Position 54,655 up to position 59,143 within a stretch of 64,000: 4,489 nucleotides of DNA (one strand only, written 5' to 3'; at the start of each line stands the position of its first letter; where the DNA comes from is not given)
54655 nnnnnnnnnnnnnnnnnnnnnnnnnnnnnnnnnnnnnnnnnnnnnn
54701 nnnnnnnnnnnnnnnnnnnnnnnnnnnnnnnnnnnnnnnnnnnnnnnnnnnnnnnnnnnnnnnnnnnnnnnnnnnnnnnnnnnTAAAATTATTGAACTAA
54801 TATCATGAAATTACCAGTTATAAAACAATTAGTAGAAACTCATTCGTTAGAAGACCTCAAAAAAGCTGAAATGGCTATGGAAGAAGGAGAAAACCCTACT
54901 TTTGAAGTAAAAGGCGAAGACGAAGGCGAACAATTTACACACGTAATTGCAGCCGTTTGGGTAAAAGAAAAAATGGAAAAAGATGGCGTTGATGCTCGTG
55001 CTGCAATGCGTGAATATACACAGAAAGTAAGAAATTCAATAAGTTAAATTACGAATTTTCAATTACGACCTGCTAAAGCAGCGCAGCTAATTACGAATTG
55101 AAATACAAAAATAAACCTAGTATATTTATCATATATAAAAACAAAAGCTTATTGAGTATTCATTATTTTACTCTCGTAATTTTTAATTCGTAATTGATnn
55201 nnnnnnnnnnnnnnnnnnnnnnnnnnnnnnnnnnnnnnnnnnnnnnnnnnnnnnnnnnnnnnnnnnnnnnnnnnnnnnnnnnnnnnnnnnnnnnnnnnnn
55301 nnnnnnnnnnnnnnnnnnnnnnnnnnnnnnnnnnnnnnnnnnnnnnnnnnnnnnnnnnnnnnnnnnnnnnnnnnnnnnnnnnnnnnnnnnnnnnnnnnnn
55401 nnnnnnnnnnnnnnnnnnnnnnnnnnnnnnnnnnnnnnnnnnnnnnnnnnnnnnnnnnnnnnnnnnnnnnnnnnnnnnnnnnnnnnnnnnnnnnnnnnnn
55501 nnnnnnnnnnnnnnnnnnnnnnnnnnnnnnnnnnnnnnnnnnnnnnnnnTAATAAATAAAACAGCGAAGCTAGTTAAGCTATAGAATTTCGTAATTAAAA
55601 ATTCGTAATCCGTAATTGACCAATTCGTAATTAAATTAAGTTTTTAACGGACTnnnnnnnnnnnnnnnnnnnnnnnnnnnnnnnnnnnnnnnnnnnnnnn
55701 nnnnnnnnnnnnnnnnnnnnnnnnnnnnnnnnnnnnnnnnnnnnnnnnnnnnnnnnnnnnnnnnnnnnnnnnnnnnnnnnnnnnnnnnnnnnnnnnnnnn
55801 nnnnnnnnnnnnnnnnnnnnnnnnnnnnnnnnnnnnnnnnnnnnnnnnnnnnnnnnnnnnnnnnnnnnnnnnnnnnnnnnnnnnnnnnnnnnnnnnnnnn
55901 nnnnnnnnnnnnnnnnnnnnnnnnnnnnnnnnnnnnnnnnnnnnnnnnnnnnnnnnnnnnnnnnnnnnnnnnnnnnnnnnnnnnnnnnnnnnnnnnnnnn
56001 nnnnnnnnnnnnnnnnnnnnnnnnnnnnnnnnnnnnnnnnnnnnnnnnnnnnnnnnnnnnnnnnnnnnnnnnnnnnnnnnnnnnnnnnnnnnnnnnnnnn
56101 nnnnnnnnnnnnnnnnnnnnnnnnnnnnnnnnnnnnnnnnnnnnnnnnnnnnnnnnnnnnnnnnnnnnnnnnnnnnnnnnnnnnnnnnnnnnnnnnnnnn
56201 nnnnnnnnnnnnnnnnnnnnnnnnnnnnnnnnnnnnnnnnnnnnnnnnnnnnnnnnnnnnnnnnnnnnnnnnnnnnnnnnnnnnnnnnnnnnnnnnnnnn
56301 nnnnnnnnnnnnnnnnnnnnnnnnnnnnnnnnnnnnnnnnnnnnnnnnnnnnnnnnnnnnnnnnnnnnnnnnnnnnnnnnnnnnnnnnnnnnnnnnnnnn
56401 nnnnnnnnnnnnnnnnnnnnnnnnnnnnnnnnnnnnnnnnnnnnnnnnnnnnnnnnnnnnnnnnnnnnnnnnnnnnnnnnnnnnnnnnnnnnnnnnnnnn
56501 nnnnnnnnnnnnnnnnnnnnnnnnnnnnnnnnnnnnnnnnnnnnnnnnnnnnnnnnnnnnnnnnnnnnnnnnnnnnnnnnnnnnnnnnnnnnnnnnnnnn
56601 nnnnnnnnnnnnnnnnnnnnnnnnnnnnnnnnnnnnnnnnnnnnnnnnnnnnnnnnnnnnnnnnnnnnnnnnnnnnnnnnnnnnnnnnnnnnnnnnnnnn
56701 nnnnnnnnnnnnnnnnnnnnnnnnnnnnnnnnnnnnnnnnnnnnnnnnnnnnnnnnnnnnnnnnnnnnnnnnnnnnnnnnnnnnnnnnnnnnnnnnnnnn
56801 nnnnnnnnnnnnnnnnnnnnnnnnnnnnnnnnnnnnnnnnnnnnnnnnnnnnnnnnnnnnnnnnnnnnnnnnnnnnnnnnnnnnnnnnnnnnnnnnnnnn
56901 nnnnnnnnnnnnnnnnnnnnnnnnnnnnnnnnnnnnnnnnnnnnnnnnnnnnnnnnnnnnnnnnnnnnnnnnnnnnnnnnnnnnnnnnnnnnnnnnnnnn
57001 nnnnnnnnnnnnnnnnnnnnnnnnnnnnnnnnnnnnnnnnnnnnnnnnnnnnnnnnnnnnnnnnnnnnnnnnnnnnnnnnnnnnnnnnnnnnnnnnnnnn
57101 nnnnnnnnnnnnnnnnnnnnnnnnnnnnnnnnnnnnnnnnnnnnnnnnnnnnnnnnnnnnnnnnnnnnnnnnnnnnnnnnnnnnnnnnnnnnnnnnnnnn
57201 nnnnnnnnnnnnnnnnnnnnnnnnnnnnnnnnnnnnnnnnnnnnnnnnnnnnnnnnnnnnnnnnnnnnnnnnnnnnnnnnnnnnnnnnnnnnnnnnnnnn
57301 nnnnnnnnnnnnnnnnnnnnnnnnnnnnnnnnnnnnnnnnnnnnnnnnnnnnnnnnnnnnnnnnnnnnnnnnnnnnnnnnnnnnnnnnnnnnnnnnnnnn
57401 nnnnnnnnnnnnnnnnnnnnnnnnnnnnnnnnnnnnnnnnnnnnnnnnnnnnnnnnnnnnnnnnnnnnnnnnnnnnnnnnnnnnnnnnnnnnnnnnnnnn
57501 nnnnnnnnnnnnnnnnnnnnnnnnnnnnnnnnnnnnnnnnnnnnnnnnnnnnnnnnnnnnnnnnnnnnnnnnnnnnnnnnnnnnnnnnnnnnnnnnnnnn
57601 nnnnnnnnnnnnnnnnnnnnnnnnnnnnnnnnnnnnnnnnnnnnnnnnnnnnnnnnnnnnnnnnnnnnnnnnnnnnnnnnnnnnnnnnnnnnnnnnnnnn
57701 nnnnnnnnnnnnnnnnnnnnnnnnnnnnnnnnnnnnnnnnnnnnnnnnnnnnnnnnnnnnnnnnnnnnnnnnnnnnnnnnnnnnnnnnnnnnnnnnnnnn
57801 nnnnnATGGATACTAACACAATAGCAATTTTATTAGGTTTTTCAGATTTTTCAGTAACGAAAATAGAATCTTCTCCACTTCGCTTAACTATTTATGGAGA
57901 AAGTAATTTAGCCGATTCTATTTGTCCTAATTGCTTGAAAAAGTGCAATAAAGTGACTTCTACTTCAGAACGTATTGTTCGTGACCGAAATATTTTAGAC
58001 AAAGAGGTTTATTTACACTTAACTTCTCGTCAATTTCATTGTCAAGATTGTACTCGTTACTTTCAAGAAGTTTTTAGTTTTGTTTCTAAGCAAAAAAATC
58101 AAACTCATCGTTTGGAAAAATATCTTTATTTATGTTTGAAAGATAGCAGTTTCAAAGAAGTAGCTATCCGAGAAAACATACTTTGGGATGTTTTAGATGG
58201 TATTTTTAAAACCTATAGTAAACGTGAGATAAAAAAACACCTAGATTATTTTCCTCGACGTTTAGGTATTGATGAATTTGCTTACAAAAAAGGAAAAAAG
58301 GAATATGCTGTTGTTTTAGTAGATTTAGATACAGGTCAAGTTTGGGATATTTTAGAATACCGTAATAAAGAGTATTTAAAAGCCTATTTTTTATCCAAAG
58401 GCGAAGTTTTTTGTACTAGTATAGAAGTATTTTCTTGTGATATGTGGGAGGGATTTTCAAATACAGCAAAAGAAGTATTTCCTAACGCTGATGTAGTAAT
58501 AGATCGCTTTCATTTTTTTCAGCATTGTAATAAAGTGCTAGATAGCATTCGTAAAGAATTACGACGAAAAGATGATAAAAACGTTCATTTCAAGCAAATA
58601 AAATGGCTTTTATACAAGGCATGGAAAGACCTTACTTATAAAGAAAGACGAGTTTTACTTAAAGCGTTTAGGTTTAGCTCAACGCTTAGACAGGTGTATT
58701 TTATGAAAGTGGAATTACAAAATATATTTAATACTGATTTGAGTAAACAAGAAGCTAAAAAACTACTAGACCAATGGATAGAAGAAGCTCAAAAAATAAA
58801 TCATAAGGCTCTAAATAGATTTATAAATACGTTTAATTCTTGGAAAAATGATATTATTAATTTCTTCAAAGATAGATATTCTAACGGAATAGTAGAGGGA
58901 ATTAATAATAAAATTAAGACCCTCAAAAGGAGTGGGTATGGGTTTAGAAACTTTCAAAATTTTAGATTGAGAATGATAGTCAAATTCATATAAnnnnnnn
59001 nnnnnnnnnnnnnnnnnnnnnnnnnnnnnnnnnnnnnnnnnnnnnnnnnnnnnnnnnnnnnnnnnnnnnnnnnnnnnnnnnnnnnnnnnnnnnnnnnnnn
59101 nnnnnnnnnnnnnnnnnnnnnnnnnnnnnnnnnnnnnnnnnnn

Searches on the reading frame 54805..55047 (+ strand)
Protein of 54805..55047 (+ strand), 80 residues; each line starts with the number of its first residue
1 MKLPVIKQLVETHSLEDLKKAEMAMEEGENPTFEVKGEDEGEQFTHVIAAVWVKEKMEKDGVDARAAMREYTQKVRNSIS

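Call 90: search_protein_families(library=pfam, proteins=[window:54805-55047:+], max_evalue=0.001)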
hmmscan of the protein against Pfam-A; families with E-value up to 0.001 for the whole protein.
window:54805-55047:+ (80 aa): 1 family
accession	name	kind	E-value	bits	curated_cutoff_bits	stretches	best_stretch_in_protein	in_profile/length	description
PF22264.1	DUF6952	-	3.7e-32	111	27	1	1-80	1-79/79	Family of unknown function (DUF6952)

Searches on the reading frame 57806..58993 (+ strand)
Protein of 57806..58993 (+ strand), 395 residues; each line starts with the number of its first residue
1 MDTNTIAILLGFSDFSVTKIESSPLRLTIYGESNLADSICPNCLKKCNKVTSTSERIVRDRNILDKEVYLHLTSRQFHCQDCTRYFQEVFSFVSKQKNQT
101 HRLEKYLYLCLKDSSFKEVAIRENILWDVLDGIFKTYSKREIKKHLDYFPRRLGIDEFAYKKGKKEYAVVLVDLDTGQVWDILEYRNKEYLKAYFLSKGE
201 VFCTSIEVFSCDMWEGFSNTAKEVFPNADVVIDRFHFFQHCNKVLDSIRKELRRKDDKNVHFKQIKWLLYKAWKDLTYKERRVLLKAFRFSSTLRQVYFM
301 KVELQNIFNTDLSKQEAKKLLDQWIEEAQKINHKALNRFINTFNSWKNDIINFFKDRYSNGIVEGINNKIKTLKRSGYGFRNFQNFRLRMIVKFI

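Call 3: search_protein_families(library=pfam, proteins=[window:57806-58993:+], max_evalue=1)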
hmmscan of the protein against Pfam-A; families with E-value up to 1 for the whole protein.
window:57806-58993:+ (395 aa): 4 families
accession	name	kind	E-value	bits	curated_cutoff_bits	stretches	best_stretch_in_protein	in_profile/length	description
PF01610.23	DDE_Tnp_ISL3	-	1.9e-70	237.8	23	1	153-390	1-240/240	Transposase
PF14690.11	Zn_ribbon_ISL3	-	7.5e-08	33.1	25.5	1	39-82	4-47/47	zinc-finger of transposase IS204/IS1001/IS1096/IS1165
PF13542.12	HTH_Tnp_ISL3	-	0.00048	20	27.4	1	90-137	3-50/51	Helix-turn-helix domain of transposase family ISL3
PF17436.7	DUF5415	-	0.058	13.9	25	0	45-63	3-21/66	Family of unknown function (DUF5415)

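Call 4: search_protein_families(library=ncbifam, proteins=[window:57806-58993:+], max_evalue=1)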
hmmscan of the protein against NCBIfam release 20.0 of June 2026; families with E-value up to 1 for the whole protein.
window:57806-58993:+ (395 aa): 6 families
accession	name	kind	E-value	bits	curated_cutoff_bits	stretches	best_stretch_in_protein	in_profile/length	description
NF033550.5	transpos_ISL3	equivalog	2.9e-96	322.8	180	1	32-392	5-369/370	ISL3 family transposase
NF049917.1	ISAon1_downstr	equivalog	1.8e-20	73.4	250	2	265-390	197-322/327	ISAon1 family transposase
NF049919.1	DesA_ISL3_tail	domain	1.7e-17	64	30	1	230-346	2-121/122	DesA/ISL3 alpha bundle tail domain-containing protein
NF049918.1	DesA_fam_desat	equivalog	1e-07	31.5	400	1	230-344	263-382/385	DesA family fatty acid desaturase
NF033543.2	transpos_IS256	equivalog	0.0022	17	150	1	206-253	186-235/338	IS256 family transposase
NF049916.1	ISAon1_upstream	equivalog_domain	0.0088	16.5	55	1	15-106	15-105/108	ISAon1 family transposase N-terminal region protein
